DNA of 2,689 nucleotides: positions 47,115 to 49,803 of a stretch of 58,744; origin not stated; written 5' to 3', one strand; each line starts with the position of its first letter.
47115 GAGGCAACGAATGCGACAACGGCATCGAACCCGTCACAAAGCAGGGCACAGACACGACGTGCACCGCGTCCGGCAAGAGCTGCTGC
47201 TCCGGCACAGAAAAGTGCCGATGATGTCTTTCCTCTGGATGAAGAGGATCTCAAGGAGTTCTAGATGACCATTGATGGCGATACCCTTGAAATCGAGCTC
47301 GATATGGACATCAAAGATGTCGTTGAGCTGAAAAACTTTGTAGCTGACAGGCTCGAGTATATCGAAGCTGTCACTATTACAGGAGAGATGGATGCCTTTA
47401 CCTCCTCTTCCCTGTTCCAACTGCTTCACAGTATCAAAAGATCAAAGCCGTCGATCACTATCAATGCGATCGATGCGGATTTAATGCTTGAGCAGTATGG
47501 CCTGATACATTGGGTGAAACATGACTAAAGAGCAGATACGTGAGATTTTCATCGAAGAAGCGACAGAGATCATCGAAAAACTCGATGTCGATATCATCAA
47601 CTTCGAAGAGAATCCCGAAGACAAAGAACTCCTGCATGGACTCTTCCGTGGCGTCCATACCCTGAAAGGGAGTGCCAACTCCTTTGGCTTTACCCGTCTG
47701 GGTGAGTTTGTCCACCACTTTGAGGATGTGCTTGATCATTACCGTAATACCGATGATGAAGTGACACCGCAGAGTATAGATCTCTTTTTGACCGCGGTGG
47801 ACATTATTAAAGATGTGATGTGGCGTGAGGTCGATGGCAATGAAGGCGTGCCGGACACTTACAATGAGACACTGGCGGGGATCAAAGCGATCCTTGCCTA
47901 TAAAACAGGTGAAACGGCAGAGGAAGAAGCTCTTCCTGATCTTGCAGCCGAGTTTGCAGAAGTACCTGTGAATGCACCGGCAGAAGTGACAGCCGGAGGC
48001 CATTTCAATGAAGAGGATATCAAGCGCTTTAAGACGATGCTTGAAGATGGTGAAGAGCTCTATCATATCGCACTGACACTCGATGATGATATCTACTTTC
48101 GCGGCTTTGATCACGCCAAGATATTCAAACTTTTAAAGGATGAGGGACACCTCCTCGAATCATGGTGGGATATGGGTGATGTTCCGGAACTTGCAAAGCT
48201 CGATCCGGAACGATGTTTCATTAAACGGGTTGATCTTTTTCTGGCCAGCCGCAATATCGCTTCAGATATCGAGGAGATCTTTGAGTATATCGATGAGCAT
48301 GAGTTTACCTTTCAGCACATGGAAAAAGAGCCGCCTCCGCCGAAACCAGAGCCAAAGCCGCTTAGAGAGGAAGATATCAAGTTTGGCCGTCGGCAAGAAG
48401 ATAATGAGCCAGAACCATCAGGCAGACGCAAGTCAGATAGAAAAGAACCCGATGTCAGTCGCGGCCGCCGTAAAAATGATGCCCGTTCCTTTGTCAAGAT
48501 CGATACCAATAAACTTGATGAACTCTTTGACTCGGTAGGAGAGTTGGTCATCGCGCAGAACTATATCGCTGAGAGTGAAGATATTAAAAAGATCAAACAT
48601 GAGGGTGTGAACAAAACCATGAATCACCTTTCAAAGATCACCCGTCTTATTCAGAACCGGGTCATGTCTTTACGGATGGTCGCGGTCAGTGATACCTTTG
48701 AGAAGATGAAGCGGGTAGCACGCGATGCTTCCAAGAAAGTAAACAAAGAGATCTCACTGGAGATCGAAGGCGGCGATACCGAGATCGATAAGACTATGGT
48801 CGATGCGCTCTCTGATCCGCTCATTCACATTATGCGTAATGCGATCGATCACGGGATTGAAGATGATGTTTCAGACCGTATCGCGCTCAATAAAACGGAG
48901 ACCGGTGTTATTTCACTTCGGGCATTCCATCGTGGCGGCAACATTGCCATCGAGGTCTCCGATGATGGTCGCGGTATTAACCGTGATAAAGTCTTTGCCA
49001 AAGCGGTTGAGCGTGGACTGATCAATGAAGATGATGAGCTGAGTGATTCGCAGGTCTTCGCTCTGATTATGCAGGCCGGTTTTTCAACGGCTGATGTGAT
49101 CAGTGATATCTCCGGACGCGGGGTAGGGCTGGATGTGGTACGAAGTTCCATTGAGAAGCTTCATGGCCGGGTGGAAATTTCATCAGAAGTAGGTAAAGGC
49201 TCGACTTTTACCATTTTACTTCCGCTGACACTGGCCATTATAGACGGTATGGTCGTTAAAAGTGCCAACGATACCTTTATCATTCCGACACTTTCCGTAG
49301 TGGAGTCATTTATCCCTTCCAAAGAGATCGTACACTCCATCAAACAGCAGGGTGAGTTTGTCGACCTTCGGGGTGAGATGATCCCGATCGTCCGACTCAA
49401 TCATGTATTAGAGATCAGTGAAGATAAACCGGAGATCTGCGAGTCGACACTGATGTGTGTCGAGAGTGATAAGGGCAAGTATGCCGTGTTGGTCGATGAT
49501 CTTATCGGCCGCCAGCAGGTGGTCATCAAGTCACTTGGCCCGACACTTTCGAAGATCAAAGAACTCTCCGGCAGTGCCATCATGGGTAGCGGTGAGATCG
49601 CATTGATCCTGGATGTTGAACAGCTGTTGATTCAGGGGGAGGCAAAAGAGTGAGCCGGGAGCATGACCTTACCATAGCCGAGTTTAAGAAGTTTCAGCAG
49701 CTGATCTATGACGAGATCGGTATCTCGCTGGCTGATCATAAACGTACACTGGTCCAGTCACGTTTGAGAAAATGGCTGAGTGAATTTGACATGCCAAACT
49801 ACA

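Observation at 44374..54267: Ten-gene Che-type operon with a diguanylate-cyclase output and a non-standard parts list: candidate novel chemosensory-to-c-di-GMP system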

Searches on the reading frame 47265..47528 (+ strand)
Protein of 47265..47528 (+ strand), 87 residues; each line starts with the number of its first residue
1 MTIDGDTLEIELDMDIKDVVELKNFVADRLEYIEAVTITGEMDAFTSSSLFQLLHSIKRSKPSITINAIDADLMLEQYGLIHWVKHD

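Call 3: search_protein_families(library=pfam, proteins=[window:47265-47528:+], max_evalue=0.01)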
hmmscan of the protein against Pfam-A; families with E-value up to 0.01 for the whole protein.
window:47265-47528:+ (87 aa): 0 families

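Call 10: search_solved_structures(query=window:47265-47528:+, max_evalue=10, show_alignments=2)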
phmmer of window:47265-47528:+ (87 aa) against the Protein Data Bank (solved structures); distinct sequences matched with E-value up to 10: 1.
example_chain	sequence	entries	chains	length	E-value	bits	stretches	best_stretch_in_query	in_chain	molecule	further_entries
6wvs_A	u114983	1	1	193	0.0009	22.9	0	30-81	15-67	DeNovoTIM15 hyperstable de novo TIM barrel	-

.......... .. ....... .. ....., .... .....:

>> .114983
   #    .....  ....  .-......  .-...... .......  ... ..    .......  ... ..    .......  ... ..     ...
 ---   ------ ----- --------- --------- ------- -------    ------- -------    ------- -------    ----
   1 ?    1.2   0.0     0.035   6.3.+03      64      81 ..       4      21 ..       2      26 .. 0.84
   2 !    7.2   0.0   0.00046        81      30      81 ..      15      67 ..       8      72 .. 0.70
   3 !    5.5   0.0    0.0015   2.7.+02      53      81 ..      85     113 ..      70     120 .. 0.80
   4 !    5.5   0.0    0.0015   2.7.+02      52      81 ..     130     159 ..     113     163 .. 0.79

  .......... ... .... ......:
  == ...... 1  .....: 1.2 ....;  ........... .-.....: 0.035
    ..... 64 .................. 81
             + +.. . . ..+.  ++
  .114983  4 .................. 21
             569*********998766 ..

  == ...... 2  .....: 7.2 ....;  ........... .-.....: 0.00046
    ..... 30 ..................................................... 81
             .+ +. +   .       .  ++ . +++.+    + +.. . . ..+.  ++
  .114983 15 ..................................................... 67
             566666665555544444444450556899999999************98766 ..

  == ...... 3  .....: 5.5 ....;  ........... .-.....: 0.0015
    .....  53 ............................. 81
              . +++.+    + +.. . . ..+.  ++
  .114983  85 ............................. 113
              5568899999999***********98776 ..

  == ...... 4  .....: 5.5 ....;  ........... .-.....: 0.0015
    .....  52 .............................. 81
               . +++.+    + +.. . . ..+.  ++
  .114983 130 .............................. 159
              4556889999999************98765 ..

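Call 32: find_homologous_proteins(query=window:47265-47528:+, max_evalue=0.001)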
Query window:47265-47528:+ (87 aa): 70 proteins with E <= 0.001 among 70 candidates.
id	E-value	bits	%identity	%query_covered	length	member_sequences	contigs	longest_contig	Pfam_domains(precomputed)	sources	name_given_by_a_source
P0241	1.2e-48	180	100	100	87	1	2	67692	-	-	-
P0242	1.0e-44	168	93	100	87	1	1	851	-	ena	-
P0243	5.9e-38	146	79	100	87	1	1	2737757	-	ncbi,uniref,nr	ncbi:hypothetical protein [Candidatus Sulfurimonas baltica]|uniref:STAS domain-containing protein n=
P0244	7.0e-38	146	80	100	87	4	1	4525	-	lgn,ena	-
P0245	8.0e-38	146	79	100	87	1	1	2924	-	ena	-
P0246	1.3e-37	145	78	100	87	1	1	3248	-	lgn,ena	-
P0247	1.3e-37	145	80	100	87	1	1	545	-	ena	-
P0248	1.5e-37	145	80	100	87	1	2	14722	-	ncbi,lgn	-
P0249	2.4e-37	144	79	100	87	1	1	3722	-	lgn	-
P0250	4.2e-37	143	78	100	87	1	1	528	-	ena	-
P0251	4.8e-37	143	79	100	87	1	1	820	-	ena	-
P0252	5.0e-37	143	79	100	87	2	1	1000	-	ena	-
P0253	5.1e-37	143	80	100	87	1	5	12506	-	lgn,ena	-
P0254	6.6e-37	143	79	100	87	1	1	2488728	-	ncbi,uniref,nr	ncbi:hypothetical protein HUE87_06030 [Candidatus Sulfurimonas marisnigri]|uniref:STAS domain-contai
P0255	1.8e-36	141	77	100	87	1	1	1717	-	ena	-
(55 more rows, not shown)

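Call 46: predict_structure(alignment_id=A3)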
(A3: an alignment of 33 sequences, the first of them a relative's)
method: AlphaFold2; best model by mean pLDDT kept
length: 87 residues; sequences in the alignment: 33
mean_pLDDT: 88.2   pTM: 0.78
mean pLDDT of the five models: 88.2, 86.9, 85.1, 83.1, 77.2
residues with pLDDT >= 90: 49; 70-90: 33; 50-70: 5; < 50: 0
segments of 3 or more residues with pLDDT < 50: none
pLDDT, mean of each block of 10 residues (from residue 1): 81 91 92 91 84 93 92 90 77
secondary structure, 60 per line:
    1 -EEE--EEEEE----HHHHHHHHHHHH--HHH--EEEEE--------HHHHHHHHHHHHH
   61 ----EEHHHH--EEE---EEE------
elements in order: E2-4 E7-11 H16-27 E35-39 H48-60 H67-70 E73-75 E79-81
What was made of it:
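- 47265..47528 (+): S: 87-aa STAS-like protein. Its gene overlaps the cheA start by 8 nt. Ser48 is invariant at the N-terminus of helix 2. AlphaFold model, mean pLDDT 88 (call 46).
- On STAS domain (anti-sigma-factor antagonist fold): Confident model (pLDDT 88, call 46).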

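Call 50: fold_search(model_id=the predicted structure, library=pdb)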
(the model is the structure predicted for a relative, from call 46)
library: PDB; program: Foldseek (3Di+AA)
matches with E <= 10: 994; with E <= 0.001: 0
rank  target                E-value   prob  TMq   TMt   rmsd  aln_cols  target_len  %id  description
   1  3pzs_B                3.5e-02  0.80  0.42  0.16   5.8        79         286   18  Crystal Structure of a pyridoxamine kinase from Yersinia pestis CO92 (released 2011-03-16)
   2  1h4y_A                3.8e-02  0.98  0.54  0.43   2.9        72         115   17  Structure of the Anti-Sigma Factor Antagonist SpoIIAA in its Unphosphorylated Form (released 2001-07-06)
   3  8q3k_E                5.7e-02  0.96  0.50  0.24   3.1        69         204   13  The open state of the ASFV apo-RNA polymerase (released 2024-02-14)
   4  5b6a                  8.0e-02  0.84  0.41  0.15   3.0        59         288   15  Structure of Pyridoxal Kinasefrom Pseudomonas Aeruginosa (released 2016-08-10)
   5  2y4k_B                9.2e-02  0.38  0.32  0.11   4.7        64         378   11  MANNOSYLGLYCERATE SYNTHASE IN COMPLEX WITH MG-GDP (released 2011-02-02)
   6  6jhk_A                9.8e-02  0.87  0.47  0.37   3.0        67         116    9  Crystal Structure of Bacillus subtilis RsbS (released 2019-09-11)
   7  6zy2_B                1.4e-01  0.82  0.52  0.49   3.4        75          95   19  Cryo-EM structure of apo MlaFEDB (released 2020-11-25)
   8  5trw                  1.5e-01  0.66  0.39  0.15   3.2        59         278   17  Crystal structure of Pyridoxamine kinase PDXY from Burkholderia xenovorans (released 2016-11-09)
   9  3pzs_A                1.5e-01  0.51  0.42  0.16   5.8        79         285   18  Crystal Structure of a pyridoxamine kinase from Yersinia pestis CO92 (released 2011-03-16)
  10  1vi9_A                1.7e-01  0.38  0.39  0.15   6.0        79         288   15  Crystal structure of pyridoxamine kinase (released 2003-12-30)
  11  2jgv_B                1.9e-01  0.63  0.42  0.14   3.5        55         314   16  STRUCTURE OF Staphylococcus aureus D-TAGATOSE-6-PHOSPHATE KINASE in complex with ADP (released 2007-04-24)
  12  2bo4_A                1.9e-01  0.35  0.36  0.11   4.4        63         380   11  Dissection of mannosylglycerate synthase: an archetypal mannosyltransferase (released 2005-06-06)
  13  2q5r_D                2.2e-01  0.63  0.43  0.15   3.4        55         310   16  Structure of apo Staphylococcus aureus D-tagatose-6-phosphate kinase (released 2007-06-12)
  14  2jg1_D                2.2e-01  0.63  0.43  0.15   3.4        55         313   14  STRUCTURE OF Staphylococcus aureus D-TAGATOSE-6-PHOSPHATE KINASE with cofactor and substrate (released 2007-04-24)
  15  2y4l_B                2.2e-01  0.63  0.45  0.13   3.6        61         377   13  MANNOSYLGLYCERATE SYNTHASE IN COMPLEX WITH Manganese and GDP (released 2011-02-02)
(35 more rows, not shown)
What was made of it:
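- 47265..47528 (+): The best compact Foldseek matches are SpoIIAA, RsbS and MlaB, all with E > 0.03 (call 50).
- The fold is STAS-like (calls 46, 50).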

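Call 78: search_protein_families(library=ncbifam, proteins=[window:47265-47528:+], max_evalue=0.01)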
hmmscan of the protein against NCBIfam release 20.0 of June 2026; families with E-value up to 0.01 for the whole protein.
window:47265-47528:+ (87 aa): 0 families

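Call 85: search_solved_structures(query=A5, max_evalue=10, show_alignments=3)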
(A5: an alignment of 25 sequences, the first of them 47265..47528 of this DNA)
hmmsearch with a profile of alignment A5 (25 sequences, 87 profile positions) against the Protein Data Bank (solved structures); distinct sequences matched with E-value up to 10: 2.
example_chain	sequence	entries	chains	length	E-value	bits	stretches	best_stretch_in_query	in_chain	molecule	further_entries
8j5z_A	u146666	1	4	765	1.8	12.2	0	28-65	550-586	Terpene cyclase/mutase family member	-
5okl_A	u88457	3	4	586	1.8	12.2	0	15-44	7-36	Afamin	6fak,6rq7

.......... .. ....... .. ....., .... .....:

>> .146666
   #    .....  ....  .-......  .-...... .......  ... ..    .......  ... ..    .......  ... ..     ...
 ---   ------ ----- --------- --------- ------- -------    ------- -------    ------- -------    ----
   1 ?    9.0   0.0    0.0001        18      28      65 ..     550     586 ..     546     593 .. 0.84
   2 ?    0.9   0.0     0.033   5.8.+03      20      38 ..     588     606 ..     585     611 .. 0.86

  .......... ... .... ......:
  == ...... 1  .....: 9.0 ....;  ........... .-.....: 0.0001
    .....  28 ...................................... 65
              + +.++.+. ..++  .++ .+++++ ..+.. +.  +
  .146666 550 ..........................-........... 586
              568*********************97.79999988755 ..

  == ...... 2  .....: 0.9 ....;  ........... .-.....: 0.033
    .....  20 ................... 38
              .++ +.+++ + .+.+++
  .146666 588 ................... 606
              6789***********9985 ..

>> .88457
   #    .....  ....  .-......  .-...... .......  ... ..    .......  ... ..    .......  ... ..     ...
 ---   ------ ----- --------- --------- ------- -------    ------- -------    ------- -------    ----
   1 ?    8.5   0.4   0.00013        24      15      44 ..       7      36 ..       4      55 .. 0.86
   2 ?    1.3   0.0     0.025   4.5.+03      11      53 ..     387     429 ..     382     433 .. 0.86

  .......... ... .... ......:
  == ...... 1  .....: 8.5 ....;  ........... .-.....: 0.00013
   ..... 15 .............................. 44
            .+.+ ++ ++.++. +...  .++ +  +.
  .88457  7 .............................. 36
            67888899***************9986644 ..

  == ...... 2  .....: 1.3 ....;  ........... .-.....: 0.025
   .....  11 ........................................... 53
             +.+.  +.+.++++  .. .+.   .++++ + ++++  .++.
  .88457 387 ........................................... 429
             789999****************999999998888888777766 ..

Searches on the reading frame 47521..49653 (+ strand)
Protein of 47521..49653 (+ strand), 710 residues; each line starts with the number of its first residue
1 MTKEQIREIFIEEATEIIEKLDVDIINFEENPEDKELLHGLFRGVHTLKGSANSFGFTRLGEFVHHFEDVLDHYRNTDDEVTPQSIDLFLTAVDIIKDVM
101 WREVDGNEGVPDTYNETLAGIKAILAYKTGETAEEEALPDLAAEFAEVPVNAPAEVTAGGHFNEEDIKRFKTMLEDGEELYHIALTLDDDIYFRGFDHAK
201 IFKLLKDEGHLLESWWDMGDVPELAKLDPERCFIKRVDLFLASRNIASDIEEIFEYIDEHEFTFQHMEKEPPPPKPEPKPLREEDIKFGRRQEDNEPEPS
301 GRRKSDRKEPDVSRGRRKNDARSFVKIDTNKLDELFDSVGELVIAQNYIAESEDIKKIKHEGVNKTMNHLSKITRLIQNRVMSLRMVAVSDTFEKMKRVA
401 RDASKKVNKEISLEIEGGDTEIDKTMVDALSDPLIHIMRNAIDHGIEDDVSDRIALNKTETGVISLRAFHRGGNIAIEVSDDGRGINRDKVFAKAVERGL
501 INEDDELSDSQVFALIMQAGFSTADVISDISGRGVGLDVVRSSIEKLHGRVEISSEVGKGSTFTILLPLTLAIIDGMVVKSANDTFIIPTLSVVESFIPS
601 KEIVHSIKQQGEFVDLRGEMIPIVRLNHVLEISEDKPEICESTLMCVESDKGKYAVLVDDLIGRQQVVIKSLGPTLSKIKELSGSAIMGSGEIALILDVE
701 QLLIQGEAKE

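Call 3: search_protein_families(library=pfam, proteins=[window:47521-49653:+], max_evalue=0.01)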
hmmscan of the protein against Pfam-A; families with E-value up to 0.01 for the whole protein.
window:47521-49653:+ (710 aa): 4 families
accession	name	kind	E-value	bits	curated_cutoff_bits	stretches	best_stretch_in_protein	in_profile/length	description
PF01584.24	CheW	-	7.2e-23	81.2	23.5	1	576-703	2-134/138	CheW-like domain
PF02518.31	HATPase_c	-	3e-18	66.7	26.4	1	431-570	3-110/111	Histidine kinase-, DNA gyrase B-, and HSP90-like ATPase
PF01627.28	Hpt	-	1.3e-15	57.8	24.6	1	5-94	1-79/84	Hpt domain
PF02895.20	H-kinase_dim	-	2.9e-11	44.1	23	1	323-383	2-67/68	Signal transducing histidine kinase, homodimeric domain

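Call 78: search_protein_families(library=ncbifam, proteins=[window:47521-49653:+], max_evalue=0.01)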
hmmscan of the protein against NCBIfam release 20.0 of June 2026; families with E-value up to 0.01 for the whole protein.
window:47521-49653:+ (710 aa): 38 families (the best 25 are shown)
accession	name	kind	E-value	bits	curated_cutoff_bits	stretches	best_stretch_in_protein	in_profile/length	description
NF007835.0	PRK10547.1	equivalog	4.5e-125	418.8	793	2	249-702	208-656/670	chemotaxis protein CheA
NF041336.1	CheA_Halo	equivalog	6e-112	375.4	950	1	4-702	2-666/666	chemotaxis protein CheA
NF008298.1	PRK11086.1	subfamily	1e-10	40.7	520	1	405-569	396-525/529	DcuS/MalK family sensor histidine kinase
NF046044.1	PnpS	equivalog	2.2e-10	40.1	400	1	531-568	353-390/390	two-component system histidine kinase PnpS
NF047874.1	MASE3_PAS_HK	subfamily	1.2e-09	37.6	560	1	531-572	587-628/655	MASE3 domain-containing sensor histidine kinase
TIGR02966.1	phoR_proteo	equivalog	1.7e-09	37.2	334.2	1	529-566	295-332/333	phosphate regulon sensor histidine kinase PhoR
TIGR02956.1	TMAO_torS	equivalog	4.4e-09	35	676.5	1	459-571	595-684/967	TMAO reductase system sensor histidine kinase/response regulator TorS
NF011874.0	PRK15347.1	equivalog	5.8e-08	31.2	852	1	458-571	528-616/921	two component system sensor kinase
NF007688.0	PRK10364.1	equivalog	9e-08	31.3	479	1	531-570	413-452/460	two-component system sensor histidine kinase ZraS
NF041947.1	LuxQ_Vibrio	equivalog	1.8e-07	29.5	1200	1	469-573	602-700/843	quorum-sensing autoinducer 2 sensor kinase/phosphatase LuxQ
NF038348.1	T2SS_HK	subfamily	2e-07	29.9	450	1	513-569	520-573/574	histidine kinase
NF038297.2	hybrid_HK_HrmK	equivalog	5.5e-07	28.6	725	1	526-571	414-459/607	hybrid histidine kinase/response regulator HrmK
NF008302.0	PRK11091.1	equivalog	8e-07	27.6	838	1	469-572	413-508/779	aerobic respiration two-component sensor histidine kinase ArcB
NF010411.0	PRK13837.1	equivalog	1.1e-06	27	647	1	531-570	637-676/828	two-component system VirA-like sensor kinase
NF045595.1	HK_scytonemin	equivalog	2.1e-06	26.4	865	1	521-569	587-635/637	scytonemin biosynthesis sensor histidine kinase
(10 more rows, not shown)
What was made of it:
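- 47521..49653 (+): CheA (Hpt with His46, dimerisation domain, HATPase, CheW-like domain; no receiver). NCBIfam CheA models (call 78).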
